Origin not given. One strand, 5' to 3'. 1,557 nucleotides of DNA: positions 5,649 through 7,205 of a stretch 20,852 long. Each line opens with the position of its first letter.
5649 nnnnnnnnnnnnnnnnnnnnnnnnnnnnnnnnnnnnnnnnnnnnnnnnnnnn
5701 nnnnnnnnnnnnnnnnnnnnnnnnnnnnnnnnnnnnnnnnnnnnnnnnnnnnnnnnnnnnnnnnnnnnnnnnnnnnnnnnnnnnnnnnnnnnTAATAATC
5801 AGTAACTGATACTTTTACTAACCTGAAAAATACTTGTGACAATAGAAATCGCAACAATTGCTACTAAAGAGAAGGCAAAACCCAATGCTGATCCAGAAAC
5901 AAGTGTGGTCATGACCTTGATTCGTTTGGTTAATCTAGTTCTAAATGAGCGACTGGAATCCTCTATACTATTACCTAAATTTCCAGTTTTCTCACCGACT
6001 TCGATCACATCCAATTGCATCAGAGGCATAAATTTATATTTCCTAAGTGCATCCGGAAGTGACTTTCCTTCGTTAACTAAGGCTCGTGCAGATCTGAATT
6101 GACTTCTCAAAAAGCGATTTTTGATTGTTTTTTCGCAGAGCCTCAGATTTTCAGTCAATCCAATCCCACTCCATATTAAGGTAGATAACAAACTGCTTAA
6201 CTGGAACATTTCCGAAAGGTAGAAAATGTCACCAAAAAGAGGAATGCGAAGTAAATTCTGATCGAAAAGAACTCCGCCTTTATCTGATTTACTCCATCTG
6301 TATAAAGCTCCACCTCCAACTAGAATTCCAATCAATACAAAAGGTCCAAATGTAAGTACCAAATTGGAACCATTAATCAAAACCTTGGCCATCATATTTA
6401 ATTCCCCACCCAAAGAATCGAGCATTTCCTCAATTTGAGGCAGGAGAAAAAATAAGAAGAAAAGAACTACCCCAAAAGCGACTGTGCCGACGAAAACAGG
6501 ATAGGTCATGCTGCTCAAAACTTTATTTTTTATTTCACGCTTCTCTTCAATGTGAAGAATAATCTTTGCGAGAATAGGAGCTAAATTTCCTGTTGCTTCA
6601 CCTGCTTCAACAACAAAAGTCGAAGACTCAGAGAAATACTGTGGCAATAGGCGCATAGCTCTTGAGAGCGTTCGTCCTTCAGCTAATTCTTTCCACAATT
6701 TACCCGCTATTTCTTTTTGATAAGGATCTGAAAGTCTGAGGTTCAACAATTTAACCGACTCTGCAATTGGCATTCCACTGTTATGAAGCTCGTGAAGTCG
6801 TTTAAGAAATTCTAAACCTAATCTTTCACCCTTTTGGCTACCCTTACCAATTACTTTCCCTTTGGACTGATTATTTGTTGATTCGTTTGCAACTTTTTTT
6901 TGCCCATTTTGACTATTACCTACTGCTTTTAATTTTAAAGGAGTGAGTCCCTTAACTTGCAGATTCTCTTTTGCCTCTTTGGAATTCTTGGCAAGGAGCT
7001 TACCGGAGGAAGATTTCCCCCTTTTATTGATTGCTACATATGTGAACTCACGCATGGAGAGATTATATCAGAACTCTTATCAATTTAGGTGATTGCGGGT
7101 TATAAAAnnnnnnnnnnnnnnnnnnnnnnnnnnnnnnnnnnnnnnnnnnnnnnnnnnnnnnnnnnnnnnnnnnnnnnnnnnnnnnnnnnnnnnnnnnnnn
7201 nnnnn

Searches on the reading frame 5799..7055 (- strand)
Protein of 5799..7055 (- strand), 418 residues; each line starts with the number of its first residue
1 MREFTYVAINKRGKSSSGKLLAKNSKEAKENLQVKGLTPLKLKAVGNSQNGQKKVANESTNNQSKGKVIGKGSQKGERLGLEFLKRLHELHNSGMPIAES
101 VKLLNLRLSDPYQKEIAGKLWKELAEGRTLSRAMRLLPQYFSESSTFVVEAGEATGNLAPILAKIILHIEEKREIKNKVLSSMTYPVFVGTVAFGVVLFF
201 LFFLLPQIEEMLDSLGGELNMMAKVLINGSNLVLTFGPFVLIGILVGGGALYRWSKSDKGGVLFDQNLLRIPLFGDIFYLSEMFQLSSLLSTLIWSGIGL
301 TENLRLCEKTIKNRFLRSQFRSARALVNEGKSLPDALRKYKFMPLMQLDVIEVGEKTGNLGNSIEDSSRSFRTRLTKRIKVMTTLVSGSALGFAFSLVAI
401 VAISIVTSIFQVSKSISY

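Call 15: search_protein_families(library=pfam, proteins=[window:5799-7055:-], max_evalue=0.001)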
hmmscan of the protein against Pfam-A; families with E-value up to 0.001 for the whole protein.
window:5799-7055:- (418 aa): 1 family
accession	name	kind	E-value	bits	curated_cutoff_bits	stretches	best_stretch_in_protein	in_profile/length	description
PF00482.28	T2SSF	-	5.3e-42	143.2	25.2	2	83-206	1-125/125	Type II secretion system (T2SS), protein F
